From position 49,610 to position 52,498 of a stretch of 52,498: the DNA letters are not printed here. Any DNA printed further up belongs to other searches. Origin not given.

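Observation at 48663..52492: Translationally coupled 910-aa P-loop NTPase and 366-aa helical/winged-helix partner: candidate uncharacterised two-gene NTPase system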

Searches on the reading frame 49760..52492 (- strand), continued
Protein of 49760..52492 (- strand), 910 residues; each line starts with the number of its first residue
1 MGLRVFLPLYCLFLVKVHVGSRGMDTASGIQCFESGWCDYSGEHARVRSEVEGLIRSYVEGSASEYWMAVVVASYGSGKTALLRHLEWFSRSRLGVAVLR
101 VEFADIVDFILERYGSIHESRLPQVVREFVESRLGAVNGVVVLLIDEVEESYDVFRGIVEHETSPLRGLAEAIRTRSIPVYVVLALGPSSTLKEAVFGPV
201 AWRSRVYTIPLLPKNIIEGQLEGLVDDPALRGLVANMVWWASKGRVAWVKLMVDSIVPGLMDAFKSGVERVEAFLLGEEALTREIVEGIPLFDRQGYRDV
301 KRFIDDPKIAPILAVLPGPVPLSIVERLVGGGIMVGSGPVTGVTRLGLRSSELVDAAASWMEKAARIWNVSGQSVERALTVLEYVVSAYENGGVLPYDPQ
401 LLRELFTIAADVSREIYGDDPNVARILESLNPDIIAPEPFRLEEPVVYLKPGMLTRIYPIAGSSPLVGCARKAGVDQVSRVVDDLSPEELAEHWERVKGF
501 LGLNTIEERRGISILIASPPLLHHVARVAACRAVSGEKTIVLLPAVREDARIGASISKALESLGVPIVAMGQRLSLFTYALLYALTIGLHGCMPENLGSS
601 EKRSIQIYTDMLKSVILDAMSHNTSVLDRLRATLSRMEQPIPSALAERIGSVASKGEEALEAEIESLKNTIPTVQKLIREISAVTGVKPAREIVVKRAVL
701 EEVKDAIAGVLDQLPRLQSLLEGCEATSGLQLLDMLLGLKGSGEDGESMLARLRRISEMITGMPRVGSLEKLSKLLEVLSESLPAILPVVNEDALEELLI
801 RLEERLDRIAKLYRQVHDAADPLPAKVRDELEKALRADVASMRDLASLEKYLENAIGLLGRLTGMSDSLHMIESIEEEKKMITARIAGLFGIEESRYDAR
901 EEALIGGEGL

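Call 58: search_protein_families(library=padloc, proteins=[L017:19352-20128:+, L018:12437-13207:+, L019:13248-14009:+, L017:7657-9540:-, L017:6750-7403:-, L017:5824-6756:-, L017:4934-5827:-, L018:9704-12436:+, L016:14608-17457:+], max_evalue=0.001)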
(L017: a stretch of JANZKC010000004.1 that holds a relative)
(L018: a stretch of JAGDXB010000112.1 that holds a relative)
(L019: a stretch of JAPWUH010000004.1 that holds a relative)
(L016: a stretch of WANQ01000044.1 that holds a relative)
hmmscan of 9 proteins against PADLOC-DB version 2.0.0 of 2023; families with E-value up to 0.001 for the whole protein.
L017:19352-20128:+ (258 aa): 5 families
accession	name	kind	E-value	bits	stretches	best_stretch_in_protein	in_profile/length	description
PDLC02901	DpdK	-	6e-09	33.8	1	151-182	115-146/173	DpdK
PDLC02614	DrmC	-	2.5e-06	25.4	1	152-181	98-128/153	DrmC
PDLC03829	ZacB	-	0.00024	18.1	1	152-193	294-336/586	-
PDLC02599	DrmC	-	0.00031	17.8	1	154-197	84-125/387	DrmC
PDLC01693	typeIV_Cas10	-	0.00095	15.9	0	13-58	451-496/587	Cas10-like_0_IVC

L018:12437-13207:+ (256 aa): 3 families
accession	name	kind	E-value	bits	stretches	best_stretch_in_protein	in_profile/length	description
PDLC02901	DpdK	-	1.2e-11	42.6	1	13-105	13-112/173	DpdK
PDLC02614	DrmC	-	4.5e-07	27.8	1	155-197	101-142/153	DrmC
PDLC03829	ZacB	-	9.2e-05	19.5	1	154-202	296-346/586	-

L019:13248-14009:+ (253 aa): 3 families
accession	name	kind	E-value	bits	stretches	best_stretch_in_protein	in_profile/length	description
PDLC02901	DpdK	-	1.9e-09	35.4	0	14-87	12-94/173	DpdK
PDLC02614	DrmC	-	1e-06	26.6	1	149-176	99-127/153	DrmC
PDLC03829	ZacB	-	0.00091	16.2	0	148-202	294-349/586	-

L017:7657-9540:- (627 aa): 9 families
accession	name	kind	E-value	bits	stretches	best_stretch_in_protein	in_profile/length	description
PDLC02807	DpdA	-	7.1e-75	250.3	2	1-277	1-285/417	DpdA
PDLC02808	DpdA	-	6.3e-41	138.6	2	84-278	1-194/317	DpdA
PDLC02810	DpdA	-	7.1e-32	108.6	2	281-374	102-199/224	DpdA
PDLC02809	DpdA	-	3.1e-18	64.2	1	1-195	4-210/210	DpdA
PDLC02815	DpdC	-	5.1e-10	37.3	1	407-528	5-120/312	DpdC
PDLC02818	DpdC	-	5.2e-10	37.1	1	407-523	2-117/319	DpdC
PDLC04712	PDC-M57A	-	1.2e-05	23.6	1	458-549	19-105/138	-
PDLC02817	DpdC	-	6.5e-05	20.4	1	409-565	4-168/299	DpdC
PDLC02820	DpdC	-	0.00017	19.6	1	408-512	3-106/165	DpdC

L017:6750-7403:- (217 aa): 0 families

L017:5824-6756:- (310 aa): 1 family
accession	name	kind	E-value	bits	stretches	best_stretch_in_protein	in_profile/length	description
PDLC02494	BrxD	-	5.4e-11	40.3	1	129-223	195-298/440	BrxD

L017:4934-5827:- (297 aa): 4 families
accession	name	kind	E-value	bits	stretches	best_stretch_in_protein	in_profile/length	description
PDLC02807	DpdA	-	2.9e-22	77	1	88-241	122-278/417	DpdA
PDLC02808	DpdA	-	2.8e-13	47.8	1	120-230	66-173/317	DpdA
PDLC00912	TGT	-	0.0003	18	1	91-234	101-242/280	TGT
PDLC02809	DpdA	-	0.00083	17.1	0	119-169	157-207/210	DpdA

L018:9704-12436:+ (910 aa): 0 families

L016:14608-17457:+ (949 aa): 40 families (the best 25 are shown)
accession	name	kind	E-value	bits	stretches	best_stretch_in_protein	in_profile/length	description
PDLC02896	DpdJ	-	3.7e-53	178.6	1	156-806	76-630/1487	DpdJ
PDLC02895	DpdJ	-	3.7e-36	121.5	2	434-827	971-1352/2112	DpdJ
PDLC02893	DpdJ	-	5.1e-26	88.9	2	470-688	335-547/876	DpdJ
PDLC02570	DrmA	-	3.9e-19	66.5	3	759-869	584-691/851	DrmA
PDLC02569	DrmA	-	1.8e-16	57.1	2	756-808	829-879/1095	DrmA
PDLC02503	BrxHI|BrxHII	-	7.6e-16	55.5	2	758-800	300-342/698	BrxHI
PDLC03960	SngC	-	8.4e-15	52.5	1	756-801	317-362/720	-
PDLC02898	DpdJ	-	2.2e-14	51.2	1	478-623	346-481/506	DpdJ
PDLC00035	DruE3|DruE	-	4e-14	49.3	1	759-801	1062-1104/1460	SNF2 family N-terminal domain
PDLC00037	DruE3|DruE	-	5.9e-14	48.7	1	764-800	1064-1100/2055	SNF2 family N-terminal domain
PDLC00013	DruE1|DruE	-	3e-13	46.6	1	760-800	1086-1126/1776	SNF2 family N-terminal domain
PDLC02573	DrmA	-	3.2e-12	43.3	1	513-602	591-677/1018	DrmA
PDLC00051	DruE4|DruE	-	4.6e-12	42.3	2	515-574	324-383/1829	SNF2 family N-terminal domain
PDLC00014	DruE2|DruE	-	2.1e-11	40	1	750-800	1193-1243/1928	SNF2 family N-terminal domain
PDLC00015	DruE2|DruE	-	4.3e-11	39.2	2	738-800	1152-1214/1887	SNF2 family N-terminal domain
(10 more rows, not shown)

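Call 65: search_solved_structures(query=A1, max_evalue=10)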
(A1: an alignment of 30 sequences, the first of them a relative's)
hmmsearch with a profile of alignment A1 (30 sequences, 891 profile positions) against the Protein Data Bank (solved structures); distinct sequences matched with E-value up to 10: 307 (the best 60 are shown).
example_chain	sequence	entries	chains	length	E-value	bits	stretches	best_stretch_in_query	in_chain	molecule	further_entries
8qae_A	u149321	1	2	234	4.2e-08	35.3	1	636-845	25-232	sc-apCC-6-SLLA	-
4tql_A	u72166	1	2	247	1e-07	34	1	597-817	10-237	Three helix bundle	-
8qad_A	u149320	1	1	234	2.7e-07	32.6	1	666-874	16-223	sc-apCC-6-LLIA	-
9r1o_A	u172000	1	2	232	1.1e-06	30.6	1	675-874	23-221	sc-apCC-6-DPH-NR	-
9ugr_A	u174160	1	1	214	6.5e-05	24.7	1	678-871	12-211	Syn-F4-Link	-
3jqh_A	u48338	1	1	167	8e-05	24.5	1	669-861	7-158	C-type lectin domain family 4 member M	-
3s84_A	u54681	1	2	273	0.0001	24.1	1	604-823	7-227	Apolipoprotein A-IV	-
3ja6_H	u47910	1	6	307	0.00012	23.9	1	602-867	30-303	Methyl-accepting chemotaxis protein 2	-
23wm_A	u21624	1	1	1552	0.00023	22.9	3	646-876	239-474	PP507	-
4uos_A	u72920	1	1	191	0.00027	22.7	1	633-803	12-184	DESIGNED HELICAL BUNDLE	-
7zr2_A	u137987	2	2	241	0.00034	22.4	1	660-867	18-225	Spike protein S2',Chimeric protein mimic of SARS-CoV-2 Spike HR1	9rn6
9mw6_A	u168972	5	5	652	0.00065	21.5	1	642-839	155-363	AncD1D2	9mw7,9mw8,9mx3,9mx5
6egc_A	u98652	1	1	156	0.00065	21.4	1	742-876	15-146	SC_2L4HC2_23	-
8w6e_A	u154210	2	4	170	0.00081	21.1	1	729-873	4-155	HBC599 in complex with wFAP1.1 | wFAP1.1 structure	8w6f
5cwo_A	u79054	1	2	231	0.00097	20.9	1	638-846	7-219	Designed helical repeat protein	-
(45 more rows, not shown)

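Call 66: search_protein_representatives(alignment_id=A1)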
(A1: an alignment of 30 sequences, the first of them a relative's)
Query: 30 sequences, 891 profile positions. Proteins with E-value up to 0.001 (for the whole library): 724; up to 1e-10: 119; up to 1e-30: 38. The best 150 are listed.
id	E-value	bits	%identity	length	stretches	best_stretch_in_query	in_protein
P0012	0.0e+00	1194.7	-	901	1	4-889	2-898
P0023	0.0e+00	1151.7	-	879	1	3-890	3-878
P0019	0.0e+00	1127.4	-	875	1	4-885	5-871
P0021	0.0e+00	1120.9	-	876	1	4-890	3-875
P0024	0.0e+00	1047.9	-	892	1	3-878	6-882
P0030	2.2e-292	989.2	-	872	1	3-877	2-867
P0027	4.0e-288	975.1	-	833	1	6-871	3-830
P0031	3.2e-276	935.8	-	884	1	3-888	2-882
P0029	3.3e-264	896.0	-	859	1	22-876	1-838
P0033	3.9e-259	879.2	-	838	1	3-888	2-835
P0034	7.4e-255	865.1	-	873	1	4-876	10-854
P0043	1.7e-135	470.1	-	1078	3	110-860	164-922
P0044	3.4e-133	462.5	-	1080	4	83-760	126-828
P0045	5.0e-123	428.9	-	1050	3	111-840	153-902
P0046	7.3e-116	405.2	-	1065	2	6-817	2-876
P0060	1.3e-71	258.8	-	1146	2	7-851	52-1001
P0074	5.3e-24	101.2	-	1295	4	80-224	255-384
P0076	1.8e-23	99.5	-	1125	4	12-85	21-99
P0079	2.3e-22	95.8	-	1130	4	111-366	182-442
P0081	1.3e-21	93.3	-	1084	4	106-364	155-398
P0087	1.3e-19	86.6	-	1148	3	107-340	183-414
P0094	1.7e-17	79.7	-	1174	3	103-280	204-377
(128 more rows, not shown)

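Call 68: search_protein_families(library=pfam, proteins=[P0043, P0060, P0074, P0076, P0079, P0081, P0087, P0094], max_evalue=0.001)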
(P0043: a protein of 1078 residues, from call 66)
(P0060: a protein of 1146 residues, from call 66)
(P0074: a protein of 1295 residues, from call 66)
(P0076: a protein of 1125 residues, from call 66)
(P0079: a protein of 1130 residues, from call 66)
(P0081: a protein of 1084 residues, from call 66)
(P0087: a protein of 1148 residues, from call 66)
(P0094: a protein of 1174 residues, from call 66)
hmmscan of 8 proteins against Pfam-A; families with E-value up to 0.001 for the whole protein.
P0043 (1078 aa): 1 family
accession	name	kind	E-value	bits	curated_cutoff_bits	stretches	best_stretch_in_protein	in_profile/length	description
PF05531.17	NPV_P10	-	7.8e-05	23.5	29.8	0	510-540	36-66/75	Nucleopolyhedrovirus P10 protein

P0060 (1146 aa): 3 families
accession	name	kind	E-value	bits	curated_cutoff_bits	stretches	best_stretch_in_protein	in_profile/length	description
PF13401.12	AAA_22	-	3.3e-05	24.6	27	0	86-198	4-95/130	AAA domain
PF00004.35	AAA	-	0.00029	21.7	21.2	0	90-198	1-68/131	ATPase family associated with various cellular activities (AAA)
PF01637.24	ATPase_2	-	0.00074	19.8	33.2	0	310-371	79-139/225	ATPase domain predominantly from Archaea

P0074 (1295 aa): 1 family
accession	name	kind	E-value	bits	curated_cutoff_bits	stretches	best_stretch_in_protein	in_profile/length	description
PF06103.16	DUF948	-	0.00018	22.1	37.2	0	1038-1084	31-77/89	Bacterial protein of unknown function (DUF948)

P0076 (1125 aa): 2 families
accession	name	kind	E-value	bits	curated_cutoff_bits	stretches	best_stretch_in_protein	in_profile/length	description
PF13245.12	AAA_19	-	0.00018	22.2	25.1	1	52-206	8-111/134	AAA domain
PF25199.1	nSTAND_NTPase5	-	0.00095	19.4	34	0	20-85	10-71/145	Novel STAND NTPase 5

P0079 (1130 aa): 0 families

P0081 (1084 aa): 0 families

P0087 (1148 aa): 0 families

P0094 (1174 aa): 0 families

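Call 69: search_protein_families(library=padloc, proteins=[P0043, P0060, P0074, P0076, P0079, P0081, P0087, P0094], max_evalue=0.01)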
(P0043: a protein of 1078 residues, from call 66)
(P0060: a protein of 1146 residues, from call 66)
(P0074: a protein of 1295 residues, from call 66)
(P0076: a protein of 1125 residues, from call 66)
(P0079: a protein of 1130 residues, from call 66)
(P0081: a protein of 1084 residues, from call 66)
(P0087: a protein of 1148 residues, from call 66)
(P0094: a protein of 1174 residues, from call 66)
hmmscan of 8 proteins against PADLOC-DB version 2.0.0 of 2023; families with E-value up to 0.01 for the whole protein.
P0043 (1078 aa): 1 family
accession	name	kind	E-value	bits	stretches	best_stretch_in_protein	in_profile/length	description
PDLC03859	LmuB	-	0.0036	14.6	0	649-1025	177-487/611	-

P0060 (1146 aa): 6 families
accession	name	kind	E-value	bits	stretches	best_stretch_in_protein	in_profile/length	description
PDLC03859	LmuB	-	4.5e-07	27.5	1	817-1145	229-453/611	-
PDLC03863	LmuB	-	0.00044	17.1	1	969-1102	203-308/610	-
PDLC00006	DruC1|DruC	-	0.0005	16.7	1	930-1075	177-314/626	Unknown function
PDLC04140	mad8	-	0.00073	17.1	0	89-184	29-116/314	mads_8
PDLC03836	DzbB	-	0.0081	13.7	0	933-992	223-283/341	-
PDLC00551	JetC2|JetC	-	0.0085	11.9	1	924-1143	737-951/1365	DUF3584 domain; MukB-like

P0074 (1295 aa): 0 families

P0076 (1125 aa): 1 family
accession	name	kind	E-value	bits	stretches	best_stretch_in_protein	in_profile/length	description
PDLC03859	LmuB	-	2.4e-05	21.7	1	901-1119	283-482/611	-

P0079 (1130 aa): 1 family
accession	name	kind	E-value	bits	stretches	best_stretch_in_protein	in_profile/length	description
PDLC03859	LmuB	-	0.0096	13.1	0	733-1077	218-471/611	-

P0081 (1084 aa): 1 family
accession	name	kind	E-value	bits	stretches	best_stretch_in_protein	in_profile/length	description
PDLC03859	LmuB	-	0.00015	19.1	1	643-1069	184-480/611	-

P0087 (1148 aa): 1 family
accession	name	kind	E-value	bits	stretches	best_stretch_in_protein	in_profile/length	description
PDLC04140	mad8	-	0.00031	18.3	1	51-171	18-101/314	mads_8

P0094 (1174 aa): 1 family
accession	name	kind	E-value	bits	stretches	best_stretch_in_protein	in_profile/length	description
PDLC03859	LmuB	-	0.004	14.4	0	959-1163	297-488/611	-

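Call 72: search_protein_families(library=ncbifam, proteins=[L017:9959-13156:+, L017:13153-14397:+, L017:17017-19347:+, L018:2097-5453:+, L018:5450-6733:+, L018:9704-12436:+, L020:10001-13003:+, L020:13000-14124:+, L020:16832-19267:+], max_evalue=1)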
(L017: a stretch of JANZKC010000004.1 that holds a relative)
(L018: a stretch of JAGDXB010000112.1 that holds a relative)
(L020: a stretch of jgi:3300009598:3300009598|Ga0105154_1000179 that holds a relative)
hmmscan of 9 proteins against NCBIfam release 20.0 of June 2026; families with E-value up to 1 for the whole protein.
L017:9959-13156:+ (1065 aa): 1 family
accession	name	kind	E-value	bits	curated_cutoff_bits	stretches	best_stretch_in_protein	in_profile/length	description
NF006744.0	PRK09270.1-3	equivalog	0.13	11.7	281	1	36-85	13-61/213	nucleoside/nucleotide kinase family protein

L017:13153-14397:+ (414 aa): 0 families

L017:17017-19347:+ (776 aa): 1 family
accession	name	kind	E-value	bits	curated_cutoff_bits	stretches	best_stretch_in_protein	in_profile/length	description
NF041067.1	DpdJ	equivalog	0.00055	17.7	800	2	422-522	1118-1216/1482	protein DpdJ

L018:2097-5453:+ (1118 aa): 2 families
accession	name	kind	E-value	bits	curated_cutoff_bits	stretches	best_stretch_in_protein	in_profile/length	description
NF041509.1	paralog_Rho2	exception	0.1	11.8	628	1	35-89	95-147/360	transcription termination factor Rho, short form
TIGR04527.1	mycoplas_twoTM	subfamily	0.42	10.3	125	1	125-176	36-88/248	MG_279/MG_280 family protein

L018:5450-6733:+ (427 aa): 4 families
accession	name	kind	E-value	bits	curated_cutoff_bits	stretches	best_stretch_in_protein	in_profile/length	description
NF042955.1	Ppl_antiphage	equivalog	0.004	15.1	1000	1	273-371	503-597/882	anti-phage protein Ppl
TIGR03798.1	leader_Nif11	subfamily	0.022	15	32.3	1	144-171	8-35/68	Nif11-like leader peptide family RiPP precursor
NF004057.0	PRK05575.1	equivalog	0.035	13.8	311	1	380-411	27-58/207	precorrin-8X methylmutase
NF009013.0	PRK12355.2-4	subfamily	0.11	10.9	605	0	138-171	375-407/576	type-F conjugative transfer system mating-pair stabilization protein TraN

L018:9704-12436:+ (910 aa): 0 families

L020:10001-13003:+ (1000 aa): 6 families
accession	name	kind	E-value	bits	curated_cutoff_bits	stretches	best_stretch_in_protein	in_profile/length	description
TIGR03513.1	GldL_gliding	equivalog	0.03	14.2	68.3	1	889-981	146-233/247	type IX secretion system motor protein PorL/GldL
NF010340.0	PRK13768.1-2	equivalog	0.058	13.1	293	1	21-54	7-40/265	GTPase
NF002577.0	PRK02228.1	equivalog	0.1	13.3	112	0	477-550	21-93/101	V-type ATP synthase subunit F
NF041169.1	f2_encap_cargo4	exception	0.14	11.4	450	1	849-941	237-330/334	family 2 encapsulin nanocompartment cargo protein polyprenyl transferase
NF043078.1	MMSYN1_0168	equivalog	0.2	10.2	800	1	803-986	101-289/649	oligopeptide ABC transporter ATP-binding protein OppF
TIGR03137.1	AhpC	equivalog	0.21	11.3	272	1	495-566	59-128/187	alkyl hydroperoxide reductase subunit C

L020:13000-14124:+ (374 aa): 1 family
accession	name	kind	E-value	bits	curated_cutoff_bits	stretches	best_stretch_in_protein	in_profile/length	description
NF045627.1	HxpDPsynsmall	equivalog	0.11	12.5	200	1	106-201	23-112/143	hexaprenyl-diphosphate synthase small subunit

L020:16832-19267:+ (811 aa): 1 family
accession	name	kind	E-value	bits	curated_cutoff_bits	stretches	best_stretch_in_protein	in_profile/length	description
NF041067.1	DpdJ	equivalog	0.0013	16.4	800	1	23-78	786-840/1482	protein DpdJ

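Call 90: find_encoding_contigs(protein=P0081, flank=9000, max_places=1)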
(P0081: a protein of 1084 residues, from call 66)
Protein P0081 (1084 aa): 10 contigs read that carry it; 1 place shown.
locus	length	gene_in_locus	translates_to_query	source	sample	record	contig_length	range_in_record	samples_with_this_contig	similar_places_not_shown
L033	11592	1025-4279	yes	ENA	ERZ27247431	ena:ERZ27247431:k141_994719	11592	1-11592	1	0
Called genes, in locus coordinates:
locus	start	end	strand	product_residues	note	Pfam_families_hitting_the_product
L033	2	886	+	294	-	?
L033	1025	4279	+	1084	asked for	-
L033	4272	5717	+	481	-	-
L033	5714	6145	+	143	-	-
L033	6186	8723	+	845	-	PF08665:PglZ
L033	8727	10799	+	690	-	PF20442:BrxL_N, PF13337:BrxL_ATPase, PF16565:MIT_C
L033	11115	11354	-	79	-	-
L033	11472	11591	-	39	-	?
